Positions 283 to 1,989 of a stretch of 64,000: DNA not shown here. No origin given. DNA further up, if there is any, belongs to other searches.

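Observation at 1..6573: T6SS core operon (FHA / Ser-Thr kinase / ClpV / tssB / tssC / hcp) running off the window edge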

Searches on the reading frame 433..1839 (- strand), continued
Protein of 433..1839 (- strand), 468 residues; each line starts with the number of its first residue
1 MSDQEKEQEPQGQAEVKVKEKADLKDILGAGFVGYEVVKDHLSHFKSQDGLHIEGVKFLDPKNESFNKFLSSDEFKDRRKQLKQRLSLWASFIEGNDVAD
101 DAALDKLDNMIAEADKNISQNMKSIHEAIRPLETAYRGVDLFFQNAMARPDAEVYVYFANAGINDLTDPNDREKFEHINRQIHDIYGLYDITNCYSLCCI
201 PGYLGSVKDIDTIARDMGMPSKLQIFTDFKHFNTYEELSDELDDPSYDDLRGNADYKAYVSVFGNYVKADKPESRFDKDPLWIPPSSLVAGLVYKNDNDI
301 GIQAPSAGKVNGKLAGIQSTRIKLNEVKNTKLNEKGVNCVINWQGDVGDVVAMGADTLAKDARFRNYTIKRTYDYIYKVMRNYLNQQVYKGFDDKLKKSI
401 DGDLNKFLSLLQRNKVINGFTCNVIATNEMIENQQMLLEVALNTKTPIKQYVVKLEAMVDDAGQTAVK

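Call 38: find_homologous_proteins(query=A1, max_evalue=0.001)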
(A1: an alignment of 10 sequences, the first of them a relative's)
Query A1 (10 sequences) (303 aa, profile of the alignment): 40 proteins with E <= 0.001 among 8000 candidates.
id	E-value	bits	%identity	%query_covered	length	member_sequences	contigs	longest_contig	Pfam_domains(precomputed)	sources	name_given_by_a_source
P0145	5.8e-175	599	98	100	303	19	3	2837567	-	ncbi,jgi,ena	-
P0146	3.1e-174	596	80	99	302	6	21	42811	-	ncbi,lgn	-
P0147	1.2e-171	588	75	100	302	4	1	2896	-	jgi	jgi:hypothetical protein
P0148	6.3e-171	586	88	100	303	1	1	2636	-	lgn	-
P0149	2.9e-170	583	88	100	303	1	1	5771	-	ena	-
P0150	1.5e-168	578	84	99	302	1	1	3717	-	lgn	-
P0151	1.6e-166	571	74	98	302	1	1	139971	-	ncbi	-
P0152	2.3e-166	571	65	97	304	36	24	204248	-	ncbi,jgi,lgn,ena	jgi:hypothetical protein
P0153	5.6e-164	563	64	97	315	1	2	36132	-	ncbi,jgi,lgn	jgi:hypothetical protein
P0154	1.4e-162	558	67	97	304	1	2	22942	-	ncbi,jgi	-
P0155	9.1e-160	549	66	97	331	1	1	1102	-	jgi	-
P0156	1.2e-157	542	63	99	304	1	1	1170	-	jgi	jgi:hypothetical protein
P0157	3.3e-155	534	64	97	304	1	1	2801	-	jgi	jgi:hypothetical protein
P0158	6.8e-155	533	65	97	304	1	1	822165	-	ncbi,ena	-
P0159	1.0e-154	532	62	97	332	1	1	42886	-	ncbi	-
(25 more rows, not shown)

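Call 47: search_protein_families(library=pfam, proteins=[L026:2539-3750:+, L026:4238-5146:+, L026:5172-6755:+, L026:19215-21431:+], max_evalue=0.01)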
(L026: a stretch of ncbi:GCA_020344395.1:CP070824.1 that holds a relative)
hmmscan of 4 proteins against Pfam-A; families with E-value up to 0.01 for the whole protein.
L026:2539-3750:+ (403 aa): 2 families
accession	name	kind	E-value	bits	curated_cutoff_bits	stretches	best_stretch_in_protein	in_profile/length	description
PF13360.13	PQQ_2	-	1e-09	38.9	27.6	1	277-385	2-114/233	Outer membrane protein assembly factor BamB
PF13570.13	Beta-prop_ACSF4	-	1.1e-06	28.8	133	1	277-399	112-238/329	Beta-alanine-activating enzyme, beta-propeller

L026:4238-5146:+ (302 aa): 0 families

L026:5172-6755:+ (527 aa): 0 families

L026:19215-21431:+ (738 aa): 1 family
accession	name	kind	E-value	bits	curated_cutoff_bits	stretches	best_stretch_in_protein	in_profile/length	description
PF19993.5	DO-GTPase2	-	0.00088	19.4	27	1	37-211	2-173/226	Double-GTPase 2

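Call 53: search_solved_structures(query=A7, max_evalue=10)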
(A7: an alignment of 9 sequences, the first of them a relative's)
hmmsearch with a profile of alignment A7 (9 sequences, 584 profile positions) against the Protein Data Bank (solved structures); distinct sequences matched with E-value up to 10: 1.
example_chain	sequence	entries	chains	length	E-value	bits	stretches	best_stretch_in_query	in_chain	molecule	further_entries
9gtp_1K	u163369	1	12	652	1.5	10.1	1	442-540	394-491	Baseplate protein J-like domain-containing protein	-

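Call 54: predict_structure(alignment_id=A3)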
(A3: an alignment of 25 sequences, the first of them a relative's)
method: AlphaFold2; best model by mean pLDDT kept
length: 303 residues; sequences in the alignment: 25
mean_pLDDT: 83.1   pTM: 0.69
mean pLDDT of the five models: 83.1, 83.1, 80.7, 80.5, 79.3
residues with pLDDT >= 90: 120; 70-90: 116; 50-70: 60; < 50: 7
segments of 3 or more residues with pLDDT < 50: 297-303
pLDDT, mean of each block of 10 residues (from residue 1): 87 95 92 96 86 92 94 95 94 90 89 89 89 92 94 81 68 90 89 86 89 89 65 65 59 65 82 80 69 55 38
secondary structure, 60 per line:
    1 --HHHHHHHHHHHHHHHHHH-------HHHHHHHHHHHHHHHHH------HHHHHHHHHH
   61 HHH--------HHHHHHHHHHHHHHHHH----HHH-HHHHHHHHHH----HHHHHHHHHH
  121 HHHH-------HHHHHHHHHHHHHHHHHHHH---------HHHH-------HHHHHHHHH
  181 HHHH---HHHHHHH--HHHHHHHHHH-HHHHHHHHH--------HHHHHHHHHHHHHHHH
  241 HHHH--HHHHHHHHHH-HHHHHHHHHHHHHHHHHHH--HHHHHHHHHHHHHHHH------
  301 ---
elements in order: H3-20 H28-44 H51-63 H72-88 H97-106 H111-124 H132-151 H161-164 H172-184 H188-194 H197-206 H208-216 H225-244 H247-256 H258-276 H279-294

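Call 56: predict_structure(alignment_id=A4)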
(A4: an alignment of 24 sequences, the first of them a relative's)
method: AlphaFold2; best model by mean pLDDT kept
length: 629 residues; sequences in the alignment: 24
mean_pLDDT: 63.0   pTM: 0.39
mean pLDDT of the five models: 63.0, 62.8, 61.9, 59.8, 59.0
residues with pLDDT >= 90: 31; 70-90: 236; 50-70: 177; < 50: 185
segments of 3 or more residues with pLDDT < 50: 1-3, 7-9, 11-38, 46-154, 220-229, 289-311, 431-438
pLDDT, mean of each block of 10 residues (from residue 1): 45 42 38 46 48 43 43 35 36 37 38 34 36 34 33 53 65 61 63 62 66 57 45 65 70 70 74 64 56 33 36 55 61 72 81 78 81 71 76 86 78 84 71 44 73 77 65 78 83 78 66 70 90 89 86 88 85 81 85 81 82 85 60
secondary structure, 60 per line:
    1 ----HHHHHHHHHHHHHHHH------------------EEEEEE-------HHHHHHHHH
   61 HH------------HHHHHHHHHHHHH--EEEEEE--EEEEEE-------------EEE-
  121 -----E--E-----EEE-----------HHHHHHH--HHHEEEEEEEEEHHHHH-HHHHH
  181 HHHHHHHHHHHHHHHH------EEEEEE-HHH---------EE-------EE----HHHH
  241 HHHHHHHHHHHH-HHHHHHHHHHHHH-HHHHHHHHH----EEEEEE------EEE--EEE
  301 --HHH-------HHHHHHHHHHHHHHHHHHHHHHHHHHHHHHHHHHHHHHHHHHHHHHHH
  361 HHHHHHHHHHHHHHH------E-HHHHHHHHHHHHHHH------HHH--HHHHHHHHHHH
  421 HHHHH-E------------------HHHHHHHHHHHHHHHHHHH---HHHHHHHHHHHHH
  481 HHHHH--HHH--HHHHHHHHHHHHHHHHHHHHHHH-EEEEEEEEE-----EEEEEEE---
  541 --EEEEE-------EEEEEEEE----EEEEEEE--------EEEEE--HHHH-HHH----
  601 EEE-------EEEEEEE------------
elements in order: H5-20 E39-44 H52-62 H75-87 E90-95 E98-103 E117-119 E135-137 H149-155 E161-169 H170-174 H176-196 E203-208 H237-252 H254-266 H268-276 E281-286 E293-295 E298-300 H313-375 H384-398 H410-425 H446-464 H468-485 H493-515 E517-525 E531-537 E543-547 E555-562 E567-573 E582-586 H589-592 E601-603 E611-617
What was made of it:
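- Tried and rejected: The AlphaFold model was poor (pLDDT 63, call 56).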

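Call 68: fold_search(model_id=the predicted structure, library=pdb)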
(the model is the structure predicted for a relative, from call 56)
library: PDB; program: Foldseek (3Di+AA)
matches with E <= 10: 789; with E <= 0.001: 0
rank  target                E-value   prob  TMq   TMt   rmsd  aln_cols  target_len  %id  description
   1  9jic_C                1.2e-02  0.95  0.14  0.37  15.0       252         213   11  Cryo-EM Structure of the apo HCAR3-Gi complex (released 2025-12-17)
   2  8sg1_A                1.6e-02  0.95  0.17  0.43  15.0       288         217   10  Cryo-EM structure of CMKLR1 signaling complex (released 2023-11-01)
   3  7opq_B                2.1e-02  0.77  0.13  0.29  18.1       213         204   14  Rab27a fusion with Slp2a-RBDa1 effector covalent adduct with CA1 in C188 (released 2022-04-06)
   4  7opr_B                2.4e-02  0.75  0.13  0.28  18.5       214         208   14  Rab27a fusion with Slp2a-RBDa1 effector covalent adduct with CB1 in C123 (released 2022-04-06)
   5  2cxx_B                2.4e-02  0.60  0.10  0.28  12.2       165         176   16  Crystal structure of a probable GTP-binding protein engB (released 2006-01-01)
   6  7ezh_A                2.6e-02  0.87  0.15  0.38  14.3       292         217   10  Cryo-EM structure of an activated Cholecystokinin A receptor (CCKAR)-Gi complex (released 2021-08-25)
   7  8p3g_B                2.8e-02  0.77  0.13  0.30  18.1       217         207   14  Fusion hSlp2-a_Rab27A bound to covalent hit fragment IMP-1704 (released 2024-11-20)
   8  9k26_C                3.3e-02  0.97  0.18  0.48   8.2       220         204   12  PrRP31 bound prolactin-releasing peptide receptor coupled with Gi protein complex (released 2025-01-29)
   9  8j6j_A                3.4e-02  0.80  0.13  0.34  15.1       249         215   12  Cryo-EM structure of thehydroxycarboxylic acid receptor 2-Gi protein complex bound with GSK256073 (released 2024-01-10)
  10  7opp_C                3.4e-02  0.51  0.14  0.30  19.5       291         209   13  Crystal structure of the Rab27a fusion with Slp2a-RBDa1 effector for SF4 pocket drug targeting (released 2022-04-06)
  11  7na7_A                3.6e-02  0.85  0.14  0.36  15.1       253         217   13  Structures of human ghrelin receptor-Gi complexes with ghrelin and a synthetic agonist (released 2021-12-15)
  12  6vih_B                3.6e-02  0.57  0.15  0.34   7.9       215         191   10  The ligand-free structure of mouse RABL3 (released 2020-04-08)
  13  6vih_A                3.8e-02  0.82  0.15  0.38   7.3       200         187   10  The ligand-free structure of mouse RABL3 (released 2020-04-08)
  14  8jef_C                4.1e-02  0.91  0.17  0.43  14.4       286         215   11  Cryo-EM Structure of the 3HO-HCAR3-Gi complex (released 2024-12-18)
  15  6xbj_A                4.3e-02  0.77  0.16  0.40  14.3       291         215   10  Structure of human SMO-D384R complex with Gi (released 2020-09-30)
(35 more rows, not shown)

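Call 70: search_solved_structures(query=window:436-1839:-, max_evalue=10)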
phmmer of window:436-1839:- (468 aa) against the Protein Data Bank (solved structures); distinct sequences matched with E-value up to 10: 14.
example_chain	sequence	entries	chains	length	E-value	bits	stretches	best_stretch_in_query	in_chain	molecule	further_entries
6rao_D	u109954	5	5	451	2.5e-07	33.2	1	279-412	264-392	Afp3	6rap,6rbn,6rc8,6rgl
8bky_A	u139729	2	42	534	1.5e-06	30.7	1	259-415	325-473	Phage tail sheath protein | Phage tail sheath family protein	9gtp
8bl4_V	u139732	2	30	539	1.6e-06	30.6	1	259-415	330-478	Phage tail sheath family protein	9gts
9ezm_A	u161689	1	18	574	9.5e-06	28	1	282-419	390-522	Phage tail sheath protein FI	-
8kee_A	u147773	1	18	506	3.7e-05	26.1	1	277-400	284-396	sheath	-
6j0n_t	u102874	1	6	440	0.00046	22.5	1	281-389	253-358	Pvc3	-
7b5h_AO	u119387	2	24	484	0.0053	19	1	271-414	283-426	All3325 protein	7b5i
9qgl_3A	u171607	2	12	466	0.0065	18.7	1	282-405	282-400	Phage tail sheath family protein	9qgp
7jsa_J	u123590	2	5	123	0.04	16.1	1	335-389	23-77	ETS domain-containing transcription factor ERF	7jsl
9mkb_1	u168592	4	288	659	0.17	14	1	247-374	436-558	gp18, tail sheath protein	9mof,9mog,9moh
3j2m_U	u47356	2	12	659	0.21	13.8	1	247-376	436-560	Tail sheath protein Gp18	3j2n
6rao_C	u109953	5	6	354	0.26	13.4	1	283-413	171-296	Afp2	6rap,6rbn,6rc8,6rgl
9x3p_A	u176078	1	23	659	0.36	13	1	258-376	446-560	Tail sheath protein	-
9ev2_S1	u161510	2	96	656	0.63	12.2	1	244-409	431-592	Tail sheath protein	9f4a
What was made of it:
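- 433..1839 (-): TssC, large sheath subunit, 468 aa, Bacteroidota-type family. Solved-structure hits are eCIS and phage sheaths only (call 70).
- Closest known: Extracellular contractile injection systems. Same: The conserved C-terminal sheath core is the nearest solved-structure match (call 70).
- Against solved structures, TssC matches only eCIS and phage sheaths: Afp3 at 2.5e-7, phage tail sheath family at 1.5e-6, plus Pvc3 and All3325 (call 70).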

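Call 71: search_solved_structures(query=L003:11513-11923:+, max_evalue=10)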
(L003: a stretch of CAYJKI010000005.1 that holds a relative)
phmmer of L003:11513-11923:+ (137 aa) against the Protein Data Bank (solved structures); distinct sequences matched with E-value up to 10: 3.
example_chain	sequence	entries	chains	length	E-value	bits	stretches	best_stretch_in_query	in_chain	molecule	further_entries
7yw0_A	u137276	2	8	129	1.2e-12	51.3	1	5-134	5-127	Bacterodales T6SS protein TssD (Hcp)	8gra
9qwl_A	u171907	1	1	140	1.3e-12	51.2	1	5-135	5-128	Bacterodales T6SS protein TssD (Hcp)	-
6bdc_A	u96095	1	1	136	1.2e-10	44.8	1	9-134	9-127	Hcp1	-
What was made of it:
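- On Type VI secretion system (generic T6SSi-iii): Solved Bacteroidales TssD E=1.2e-12 (call 71).
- The tube protein's only solved relatives are T6SSiii Hcp proteins: Bacteroidales TssD and the entry 6bdc 'Hcp1' (call 71).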

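Call 72: search_protein_families(library=ncbifam, proteins=[L003:18413-19321:+, L003:19321-21207:+, L031:10109-10921:+, L031:11024-11551:-, L003:13872-14213:+, L003:14223-15971:+, L003:16925-18403:+, L003:12018-13856:+, L026:4238-5143:+, L026:5172-6752:+], max_evalue=0.1)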
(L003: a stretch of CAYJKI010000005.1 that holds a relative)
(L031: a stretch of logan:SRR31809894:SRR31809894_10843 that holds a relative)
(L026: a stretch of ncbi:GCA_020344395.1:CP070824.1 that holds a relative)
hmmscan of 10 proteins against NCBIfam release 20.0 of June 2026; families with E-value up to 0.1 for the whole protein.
L003:18413-19321:+ (303 aa): 1 family
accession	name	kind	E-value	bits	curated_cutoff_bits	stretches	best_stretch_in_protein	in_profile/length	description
NF004433.0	PRK05771.3-2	equivalog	0.058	11.7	1173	1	248-281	488-521/701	V-type ATP synthase subunit I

L003:19321-21207:+ (629 aa): 0 families

L031:10109-10921:+ (271 aa): 0 families

L031:11024-11551:- (176 aa): 2 families
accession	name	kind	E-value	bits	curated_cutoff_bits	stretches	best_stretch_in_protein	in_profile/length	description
NF041840.1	rnfG_Methano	equivalog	0.0038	16.8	230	1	2-67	10-76/189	Rnf electron transport complex subunit RnfG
NF040942.2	hypo_ExtJ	equivalog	0.059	13.8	52.5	0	5-68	2-62/77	selenite/tellurite reduction operon protein ExtJ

L003:13872-14213:+ (114 aa): 0 families

L003:14223-15971:+ (583 aa): 1 family
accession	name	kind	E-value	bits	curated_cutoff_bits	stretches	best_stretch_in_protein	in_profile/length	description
TIGR02243.1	TIGR02243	equivalog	0.0021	16.6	155.8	1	442-570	446-573/659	putative baseplate assembly protein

L003:16925-18403:+ (493 aa): 1 family
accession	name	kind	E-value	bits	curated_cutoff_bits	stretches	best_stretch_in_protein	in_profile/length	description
TIGR03353.2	VI_chp_4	equivalog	1.9e-10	40.5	100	1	12-212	3-206/429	type VI secretion system baseplate subunit TssK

L003:12018-13856:+ (613 aa): 5 families
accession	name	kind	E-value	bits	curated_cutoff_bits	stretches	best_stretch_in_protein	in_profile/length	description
NF033848.1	VgrG_rel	hypoth_equivalog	7.1e-46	156.6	275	1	101-553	71-546/547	VgrG-related protein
TIGR01646.1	vgr_GE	subfamily_domain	6.1e-29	101.3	121.8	2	398-507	361-475/480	type VI secretion system tip protein VgrG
TIGR03361.1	VI_Rhs_Vgr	subfamily_domain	3.7e-24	85.2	186.35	1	100-531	58-504/513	type VI secretion system tip protein TssI/VgrG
TIGR01644.1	phage_P2_V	subfamily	3.4e-07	30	46.75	1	420-572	32-174/192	phage baseplate assembly protein V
NF041249.1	T6SS_TssI_Fran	equivalog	1.9e-05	24.7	100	1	548-604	106-161/163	type VI secretion system tip protein TssI/VgrG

L026:4238-5143:+ (302 aa): 1 family
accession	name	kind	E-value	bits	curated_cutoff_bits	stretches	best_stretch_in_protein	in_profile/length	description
NF040893.1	SAVMC3_10250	subfamily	0.06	13.5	50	0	36-100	26-89/234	SAVMC3_10250 family protein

L026:5172-6752:+ (527 aa): 0 families
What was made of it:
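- On Type VI secretion system (generic T6SSi-iii): TssF-like (583 aa): only position, size and two weak baseplate-J hits (calls 53, 72).
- The TssF-like protein's only weak hits are baseplate-J proteins of such systems (calls 53, 72).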

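Call 82: search_solved_structures(query=A9, max_evalue=10)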
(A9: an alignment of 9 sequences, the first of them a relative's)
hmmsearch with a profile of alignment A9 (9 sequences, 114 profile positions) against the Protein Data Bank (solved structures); distinct sequences matched with E-value up to 10: 0.
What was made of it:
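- Tried and rejected: No hit, and one hit at E=1.5 (calls 53, 82).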

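Call 90: find_encoding_contigs(protein=P0043, flank=10000, max_places=1)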
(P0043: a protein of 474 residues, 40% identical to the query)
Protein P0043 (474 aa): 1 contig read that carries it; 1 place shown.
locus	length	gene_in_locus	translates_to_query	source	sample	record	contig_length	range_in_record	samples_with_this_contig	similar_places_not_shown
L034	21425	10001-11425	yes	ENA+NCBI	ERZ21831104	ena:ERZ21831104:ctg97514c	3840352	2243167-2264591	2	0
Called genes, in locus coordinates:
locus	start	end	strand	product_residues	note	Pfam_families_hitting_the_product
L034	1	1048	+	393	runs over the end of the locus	-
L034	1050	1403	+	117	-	-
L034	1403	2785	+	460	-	-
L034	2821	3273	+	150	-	PF08786:DcrB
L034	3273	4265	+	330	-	-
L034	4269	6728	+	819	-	-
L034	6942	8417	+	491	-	PF02861:Clp_N, PF05621:TniB (faint), PF13191:AAA_16 (weak), PF23569:NBD_SMAX1 (weak), PF00004:AAA, PF17871:AAA_lid_9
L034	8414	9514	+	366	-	PF07724:AAA_2, PF00004:AAA, PF07728:AAA_5, PF10431:ClpB_D2-small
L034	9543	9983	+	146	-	PF05591:T6SS_VipA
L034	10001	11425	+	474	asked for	PF17541:TssC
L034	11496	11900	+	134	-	PF17642:TssD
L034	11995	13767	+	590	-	PF05954:Phage_GPD, PF04717:Phage_base_V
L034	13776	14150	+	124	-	PF04965:GPW_gp25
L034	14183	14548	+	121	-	-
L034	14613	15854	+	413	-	-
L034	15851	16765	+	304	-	PF06996:T6SS_TssG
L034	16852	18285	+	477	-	-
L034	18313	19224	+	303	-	-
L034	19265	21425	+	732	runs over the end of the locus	-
